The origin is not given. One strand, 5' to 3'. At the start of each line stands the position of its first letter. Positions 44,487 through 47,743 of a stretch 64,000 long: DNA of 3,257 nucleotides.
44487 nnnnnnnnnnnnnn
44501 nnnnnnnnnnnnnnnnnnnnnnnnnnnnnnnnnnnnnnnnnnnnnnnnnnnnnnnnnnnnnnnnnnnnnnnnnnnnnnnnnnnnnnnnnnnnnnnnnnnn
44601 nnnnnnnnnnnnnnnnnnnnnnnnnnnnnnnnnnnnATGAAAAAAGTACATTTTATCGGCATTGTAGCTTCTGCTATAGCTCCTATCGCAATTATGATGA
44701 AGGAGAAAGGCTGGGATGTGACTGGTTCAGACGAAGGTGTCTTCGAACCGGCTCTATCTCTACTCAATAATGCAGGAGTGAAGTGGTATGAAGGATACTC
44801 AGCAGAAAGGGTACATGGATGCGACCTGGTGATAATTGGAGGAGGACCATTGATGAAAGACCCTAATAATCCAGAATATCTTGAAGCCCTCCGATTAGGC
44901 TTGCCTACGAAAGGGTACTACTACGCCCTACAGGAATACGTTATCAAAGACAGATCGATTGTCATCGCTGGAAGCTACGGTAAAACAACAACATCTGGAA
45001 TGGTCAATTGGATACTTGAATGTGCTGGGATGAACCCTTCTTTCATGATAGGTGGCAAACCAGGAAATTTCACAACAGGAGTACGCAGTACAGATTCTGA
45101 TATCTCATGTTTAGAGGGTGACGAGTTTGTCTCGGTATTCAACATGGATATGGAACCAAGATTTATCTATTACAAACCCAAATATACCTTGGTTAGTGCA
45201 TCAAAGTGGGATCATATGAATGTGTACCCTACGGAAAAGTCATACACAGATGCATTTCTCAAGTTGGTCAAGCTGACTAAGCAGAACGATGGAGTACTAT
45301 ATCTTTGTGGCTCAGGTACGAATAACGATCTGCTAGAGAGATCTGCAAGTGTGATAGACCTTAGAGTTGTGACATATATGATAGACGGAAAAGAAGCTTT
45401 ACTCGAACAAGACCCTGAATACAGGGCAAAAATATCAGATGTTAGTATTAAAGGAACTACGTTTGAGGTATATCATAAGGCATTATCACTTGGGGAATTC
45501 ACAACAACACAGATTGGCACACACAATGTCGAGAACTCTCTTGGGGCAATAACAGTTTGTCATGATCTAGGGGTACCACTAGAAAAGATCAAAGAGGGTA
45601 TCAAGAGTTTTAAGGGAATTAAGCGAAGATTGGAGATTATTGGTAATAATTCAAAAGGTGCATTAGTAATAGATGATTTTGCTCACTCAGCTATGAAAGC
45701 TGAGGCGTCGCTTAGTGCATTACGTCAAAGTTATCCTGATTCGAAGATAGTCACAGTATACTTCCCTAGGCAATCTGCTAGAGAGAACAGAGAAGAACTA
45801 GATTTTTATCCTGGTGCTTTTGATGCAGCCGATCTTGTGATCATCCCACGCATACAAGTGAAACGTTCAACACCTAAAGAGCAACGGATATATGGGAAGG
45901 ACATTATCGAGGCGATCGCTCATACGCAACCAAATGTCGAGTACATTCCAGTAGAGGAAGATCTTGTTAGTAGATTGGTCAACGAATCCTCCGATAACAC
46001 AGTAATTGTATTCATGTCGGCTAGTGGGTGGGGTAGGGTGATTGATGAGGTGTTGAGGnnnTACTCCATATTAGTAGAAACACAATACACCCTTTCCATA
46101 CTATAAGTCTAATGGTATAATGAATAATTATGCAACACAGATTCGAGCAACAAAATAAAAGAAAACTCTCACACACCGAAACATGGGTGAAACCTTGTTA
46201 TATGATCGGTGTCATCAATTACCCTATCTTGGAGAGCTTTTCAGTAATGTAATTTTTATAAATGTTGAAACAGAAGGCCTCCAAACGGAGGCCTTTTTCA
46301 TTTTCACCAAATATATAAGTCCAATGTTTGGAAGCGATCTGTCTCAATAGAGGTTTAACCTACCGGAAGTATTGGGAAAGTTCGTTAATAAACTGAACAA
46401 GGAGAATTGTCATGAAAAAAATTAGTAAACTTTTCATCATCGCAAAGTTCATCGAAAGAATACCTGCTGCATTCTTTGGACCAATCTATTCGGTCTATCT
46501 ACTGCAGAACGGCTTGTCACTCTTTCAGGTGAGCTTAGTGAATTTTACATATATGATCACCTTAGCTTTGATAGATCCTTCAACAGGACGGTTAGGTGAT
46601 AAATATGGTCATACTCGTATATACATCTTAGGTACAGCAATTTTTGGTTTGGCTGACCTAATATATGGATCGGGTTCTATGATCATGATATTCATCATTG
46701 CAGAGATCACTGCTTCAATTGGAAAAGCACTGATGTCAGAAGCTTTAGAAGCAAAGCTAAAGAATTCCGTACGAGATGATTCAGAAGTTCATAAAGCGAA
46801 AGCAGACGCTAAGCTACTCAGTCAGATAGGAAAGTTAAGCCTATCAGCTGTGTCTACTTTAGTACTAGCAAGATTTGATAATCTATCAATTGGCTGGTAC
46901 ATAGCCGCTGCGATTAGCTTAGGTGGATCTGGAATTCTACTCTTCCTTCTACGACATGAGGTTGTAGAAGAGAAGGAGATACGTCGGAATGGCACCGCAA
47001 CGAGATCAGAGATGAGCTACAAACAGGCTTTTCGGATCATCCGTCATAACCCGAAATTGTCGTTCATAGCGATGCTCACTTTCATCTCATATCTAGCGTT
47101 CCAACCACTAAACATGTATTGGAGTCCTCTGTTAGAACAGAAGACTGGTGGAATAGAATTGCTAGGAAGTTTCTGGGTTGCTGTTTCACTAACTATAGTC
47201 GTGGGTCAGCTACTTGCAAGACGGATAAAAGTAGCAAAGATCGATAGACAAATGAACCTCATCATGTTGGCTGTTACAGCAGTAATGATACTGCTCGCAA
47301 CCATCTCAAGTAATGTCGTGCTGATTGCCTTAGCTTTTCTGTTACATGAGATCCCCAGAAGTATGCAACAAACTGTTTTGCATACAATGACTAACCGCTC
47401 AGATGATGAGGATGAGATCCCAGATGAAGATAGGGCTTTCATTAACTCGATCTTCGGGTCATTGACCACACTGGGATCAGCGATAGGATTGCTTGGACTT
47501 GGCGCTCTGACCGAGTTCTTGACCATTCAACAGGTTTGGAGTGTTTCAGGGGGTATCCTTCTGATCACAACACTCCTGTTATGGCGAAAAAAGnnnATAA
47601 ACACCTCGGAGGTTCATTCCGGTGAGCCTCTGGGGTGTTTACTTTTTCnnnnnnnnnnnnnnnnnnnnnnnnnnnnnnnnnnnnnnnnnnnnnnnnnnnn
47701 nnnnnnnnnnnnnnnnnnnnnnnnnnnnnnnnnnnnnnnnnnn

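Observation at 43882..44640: Bpt/ATE_C-like aminoacyl-tRNA-protein-transferase-fold gene wedged between murE and murC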

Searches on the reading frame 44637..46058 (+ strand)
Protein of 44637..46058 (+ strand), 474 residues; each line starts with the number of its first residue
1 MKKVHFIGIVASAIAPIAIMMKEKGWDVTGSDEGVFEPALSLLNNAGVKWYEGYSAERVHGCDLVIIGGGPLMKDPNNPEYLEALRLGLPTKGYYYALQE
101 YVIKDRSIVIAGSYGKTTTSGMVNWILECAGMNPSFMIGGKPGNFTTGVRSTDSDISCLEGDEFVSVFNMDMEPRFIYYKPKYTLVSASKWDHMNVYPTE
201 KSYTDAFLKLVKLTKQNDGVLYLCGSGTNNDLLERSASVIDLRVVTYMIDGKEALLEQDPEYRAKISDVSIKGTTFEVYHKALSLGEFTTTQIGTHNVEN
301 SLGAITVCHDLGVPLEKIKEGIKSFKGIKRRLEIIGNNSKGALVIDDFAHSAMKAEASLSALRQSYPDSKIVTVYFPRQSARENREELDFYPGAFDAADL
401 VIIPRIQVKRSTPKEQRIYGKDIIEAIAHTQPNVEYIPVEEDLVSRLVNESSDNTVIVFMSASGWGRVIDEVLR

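Call 3: search_protein_families(library=pfam, proteins=[window:44637-46058:+], max_evalue=1)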
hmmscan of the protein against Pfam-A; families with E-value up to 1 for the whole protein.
window:44637-46058:+ (474 aa): 4 families
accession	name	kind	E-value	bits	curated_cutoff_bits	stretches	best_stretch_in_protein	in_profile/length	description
PF08245.18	Mur_ligase_M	-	1.2e-12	48.6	24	1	110-307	1-199/200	Mur ligase middle domain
PF02875.26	Mur_ligase_C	-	1.6e-12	48.8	28.4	1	330-462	1-126/127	Mur ligase, glutamate ligase domain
PF01225.30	Mur_ligase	-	7e-08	33.2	21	1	3-101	1-90/95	Mur ligase family, catalytic domain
PF01746.26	tRNA_m1G_MT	-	0.02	15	27.3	1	168-230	37-94/195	tRNA (Guanine-1)-methyltransferase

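Call 4: search_protein_families(library=ncbifam, proteins=[window:44637-46058:+], max_evalue=1)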
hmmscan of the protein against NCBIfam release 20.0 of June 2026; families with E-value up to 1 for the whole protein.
window:44637-46058:+ (474 aa): 29 families (the best 25 are shown)
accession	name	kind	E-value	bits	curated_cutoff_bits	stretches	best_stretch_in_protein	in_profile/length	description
TIGR01082.1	murC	equivalog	3.9e-72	243.7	335.1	1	3-472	1-448/449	UDP-N-acetylmuramate--L-alanine ligase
TIGR01081.1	mpl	equivalog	3.7e-58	197.6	388.7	1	3-471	1-442/448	UDP-N-acetylmuramate:L-alanyl-gamma-D-glutamyl-meso-diaminopimelate ligase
NF011171.0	PRK14573.1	equivalog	9.8e-39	132.8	1015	1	3-450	6-422/809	bifunctional UDP-N-acetylmuramate--L-alanine ligase/D-alanine--D-alanine ligase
NF053645.1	pMurC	equivalog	3.7e-20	72.1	560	2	257-401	283-421/492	pseudomurein biosynthesis peptide ligase pMurC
TIGR01087.1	murD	equivalog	2.5e-19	69.7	211.95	1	4-364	2-337/441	UDP-N-acetylmuramoyl-L-alanine--D-glutamate ligase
NF001124.0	PRK00139.1-2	equivalog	6e-17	61.5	476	1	192-375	210-383/500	UDP-N-acetylmuramoyl-L-alanyl-D-glutamate--2,6-diaminopimelate ligase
NF001126.0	PRK00139.1-4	equivalog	2.5e-16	59.3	373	1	240-374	249-373/486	UDP-N-acetylmuramoyl-L-alanyl-D-glutamate--2,6-diaminopimelate ligase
TIGR01085.1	murE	subfamily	4.9e-16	58.7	257.3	1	191-374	188-363/472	UDP-N-acetylmuramyl-tripeptide synthetase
NF053648.1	pMurE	equivalog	1.3e-15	57.1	600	2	294-359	283-345/464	pseudomurein biosynthesis peptide ligase pMurE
NF053646.1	pMurD1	equivalog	2.6e-14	52.7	610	2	291-370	278-352/465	pseudomurein biosynthesis peptide ligase pMurD1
NF008896.0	PRK11929.1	equivalog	9.7e-14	50.2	1023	1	192-375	213-391/965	bifunctional UDP-N-acetylmuramoyl-L-alanyl-D-glutamate--2,6-diaminopimelate ligase MurE/UDP-N-acetylmuramoyl-tripeptide--D-alanyl-D-alanine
NF053647.1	pMurD2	equivalog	1.6e-13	50.3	550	2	244-339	199-287/405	pseudomurein biosynthesis peptide ligase pMurD2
TIGR01143.1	murF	subfamily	3.3e-12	46.1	288.6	1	105-368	74-324/418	UDP-N-acetylmuramoyl-tripeptide--D-alanyl-D-alanine ligase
NF033197.0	F430_CfbE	equivalog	4.1e-11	42.5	250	1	279-347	253-319/430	coenzyme F430 synthase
NF010628.0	PRK14022.1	equivalog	2.7e-10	39.6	536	1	242-373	258-371/483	UDP-N-acetylmuramoyl-L-alanyl-D-glutamate--L-lysine ligase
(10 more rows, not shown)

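Call 40: search_solved_structures(query=window:44637-46058:+, max_evalue=1e-10, show_alignments=3)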
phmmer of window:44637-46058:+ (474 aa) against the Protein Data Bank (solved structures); distinct sequences matched with E-value up to 1e-10: 14.
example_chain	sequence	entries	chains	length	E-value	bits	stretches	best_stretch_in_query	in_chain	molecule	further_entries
6cau_A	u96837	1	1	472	8.2e-38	133.6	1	2-407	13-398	UDP-N-acetylmuramate--L-alanine ligase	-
9ir5_A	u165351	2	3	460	2.2e-37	132.2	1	4-463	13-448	UDP-N-acetylmuramate--L-alanine ligase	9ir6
3hn7_A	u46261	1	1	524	8.1e-37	130.4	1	4-382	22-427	UDP-N-acetylmuramate-L-alanine ligase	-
29zm_A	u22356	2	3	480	5.1e-31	111.2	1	2-391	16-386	UDP-N-acetylmuramate--L-alanine ligase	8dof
9s8i_A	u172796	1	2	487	5.4e-31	111.2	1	2-392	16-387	UDP-N-acetylmuramate--L-alanine ligase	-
6x9f_A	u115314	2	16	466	6.2e-31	111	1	2-392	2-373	UDP-N-acetylmuramate--L-alanine ligase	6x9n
7bva_A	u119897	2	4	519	1.5e-30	109.7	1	2-463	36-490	UDP-N-acetylmuramate--L-alanine ligase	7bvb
3eag_A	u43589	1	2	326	3.3e-29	105.3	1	1-330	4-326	UDP-N-acetylmuramate:L-alanyl-gamma-D-glutamyl-meso-diaminopimelate ligase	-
1gqq_A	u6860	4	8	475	3.4e-27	98.6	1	2-403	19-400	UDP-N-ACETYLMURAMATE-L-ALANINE LIGASE | UDP-N-acetylmuramate--alanine ligase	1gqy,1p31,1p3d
1j6u_A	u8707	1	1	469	9.4e-27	97.2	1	293-462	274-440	UDP-N-acetylmuramate-alanine ligase MurC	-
2f00_A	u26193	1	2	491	9.2e-26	93.9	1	2-402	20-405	UDP-N-acetylmuramate--L-alanine ligase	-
4hv4_A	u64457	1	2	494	4.4e-25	91.7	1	2-403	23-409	UDP-N-acetylmuramate--L-alanine ligase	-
8egm_A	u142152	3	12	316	4.3e-21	78.5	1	1-330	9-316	UDP-N-acetylmuramate--L-alanine ligase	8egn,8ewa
5vvw_A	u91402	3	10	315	1.1e-20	77.1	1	2-330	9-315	UDP-N-acetylmuramate--L-alanine ligase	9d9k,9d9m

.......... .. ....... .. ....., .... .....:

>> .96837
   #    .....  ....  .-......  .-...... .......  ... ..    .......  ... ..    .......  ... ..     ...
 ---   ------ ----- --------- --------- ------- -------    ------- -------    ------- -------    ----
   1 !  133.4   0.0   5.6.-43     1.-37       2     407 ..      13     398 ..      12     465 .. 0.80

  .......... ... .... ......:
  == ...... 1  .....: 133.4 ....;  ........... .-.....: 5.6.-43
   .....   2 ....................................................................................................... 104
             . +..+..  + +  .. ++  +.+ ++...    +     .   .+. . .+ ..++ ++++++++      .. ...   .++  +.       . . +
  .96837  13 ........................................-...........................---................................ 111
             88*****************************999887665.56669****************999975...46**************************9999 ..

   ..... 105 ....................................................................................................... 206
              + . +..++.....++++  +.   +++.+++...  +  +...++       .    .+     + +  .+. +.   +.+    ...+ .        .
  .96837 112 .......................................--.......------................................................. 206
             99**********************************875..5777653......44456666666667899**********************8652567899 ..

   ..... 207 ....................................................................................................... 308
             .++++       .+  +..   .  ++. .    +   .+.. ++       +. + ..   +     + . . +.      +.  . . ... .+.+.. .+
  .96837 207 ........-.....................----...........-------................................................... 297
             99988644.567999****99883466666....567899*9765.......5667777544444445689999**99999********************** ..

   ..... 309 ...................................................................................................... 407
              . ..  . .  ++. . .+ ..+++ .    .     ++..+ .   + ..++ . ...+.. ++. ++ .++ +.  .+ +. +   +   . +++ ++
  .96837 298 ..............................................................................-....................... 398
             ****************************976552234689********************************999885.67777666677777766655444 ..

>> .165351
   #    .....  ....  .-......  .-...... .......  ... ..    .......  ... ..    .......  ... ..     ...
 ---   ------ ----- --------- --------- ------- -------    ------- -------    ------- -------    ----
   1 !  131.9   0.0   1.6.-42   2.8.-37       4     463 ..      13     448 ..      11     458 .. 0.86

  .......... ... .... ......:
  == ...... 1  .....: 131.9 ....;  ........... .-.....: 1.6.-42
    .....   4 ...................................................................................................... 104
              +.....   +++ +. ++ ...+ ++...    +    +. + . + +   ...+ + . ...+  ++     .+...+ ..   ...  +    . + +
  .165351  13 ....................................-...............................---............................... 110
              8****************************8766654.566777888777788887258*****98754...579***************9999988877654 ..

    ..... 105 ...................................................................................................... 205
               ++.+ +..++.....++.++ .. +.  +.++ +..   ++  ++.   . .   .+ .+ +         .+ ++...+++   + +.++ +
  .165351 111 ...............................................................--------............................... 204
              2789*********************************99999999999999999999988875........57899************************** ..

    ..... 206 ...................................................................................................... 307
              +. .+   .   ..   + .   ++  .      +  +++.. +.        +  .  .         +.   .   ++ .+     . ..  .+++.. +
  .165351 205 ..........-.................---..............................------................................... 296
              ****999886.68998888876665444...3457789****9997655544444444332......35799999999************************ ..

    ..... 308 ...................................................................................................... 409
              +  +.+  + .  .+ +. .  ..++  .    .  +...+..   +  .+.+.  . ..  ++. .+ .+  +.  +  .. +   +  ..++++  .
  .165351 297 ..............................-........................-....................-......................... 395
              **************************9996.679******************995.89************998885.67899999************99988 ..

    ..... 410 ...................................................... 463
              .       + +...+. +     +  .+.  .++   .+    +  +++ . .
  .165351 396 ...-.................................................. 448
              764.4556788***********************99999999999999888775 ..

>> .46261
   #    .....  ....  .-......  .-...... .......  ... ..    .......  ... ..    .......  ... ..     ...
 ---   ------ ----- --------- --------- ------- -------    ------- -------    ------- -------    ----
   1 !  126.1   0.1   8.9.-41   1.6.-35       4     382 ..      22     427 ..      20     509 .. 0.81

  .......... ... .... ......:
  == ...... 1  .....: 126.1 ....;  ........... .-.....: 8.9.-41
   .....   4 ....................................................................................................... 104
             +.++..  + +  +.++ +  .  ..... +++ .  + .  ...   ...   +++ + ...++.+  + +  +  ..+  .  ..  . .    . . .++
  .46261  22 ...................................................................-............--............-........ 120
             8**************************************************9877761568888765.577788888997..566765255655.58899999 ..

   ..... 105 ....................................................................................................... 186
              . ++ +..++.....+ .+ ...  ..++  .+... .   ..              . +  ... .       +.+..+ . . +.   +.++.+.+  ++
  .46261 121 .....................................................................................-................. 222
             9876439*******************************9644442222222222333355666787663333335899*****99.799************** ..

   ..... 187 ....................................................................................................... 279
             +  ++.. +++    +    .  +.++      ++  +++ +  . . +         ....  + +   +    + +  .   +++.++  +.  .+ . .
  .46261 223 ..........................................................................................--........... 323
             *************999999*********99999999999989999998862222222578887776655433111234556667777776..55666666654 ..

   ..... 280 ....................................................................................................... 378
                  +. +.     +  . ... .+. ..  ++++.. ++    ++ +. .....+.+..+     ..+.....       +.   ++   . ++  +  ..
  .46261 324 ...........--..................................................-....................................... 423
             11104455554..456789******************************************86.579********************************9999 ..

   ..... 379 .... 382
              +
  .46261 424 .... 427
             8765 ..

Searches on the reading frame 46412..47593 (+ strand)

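Call 3: search_protein_families(library=pfam, proteins=[window:46412-47593:+], max_evalue=1)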
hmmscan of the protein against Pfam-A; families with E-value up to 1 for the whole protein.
window:46412-47593:+ (394 aa): 4 families
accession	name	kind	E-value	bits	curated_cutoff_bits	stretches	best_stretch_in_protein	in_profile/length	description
PF07690.21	MFS_1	-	3.3e-27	95.8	33.4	2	10-322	3-314/347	Major Facilitator Superfamily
PF06779.20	MFS_4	-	0.0002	21.2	26.3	1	151-389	142-362/364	Uncharacterised MFS-type transporter YbfB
PF12832.13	MFS_1_like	-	0.0003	20.4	25.2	2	162-368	162-363/373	MFS_1 like family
PF02212.23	GED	-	0.11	13.1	21.4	1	280-341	5-66/92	Dynamin GTPase effector domain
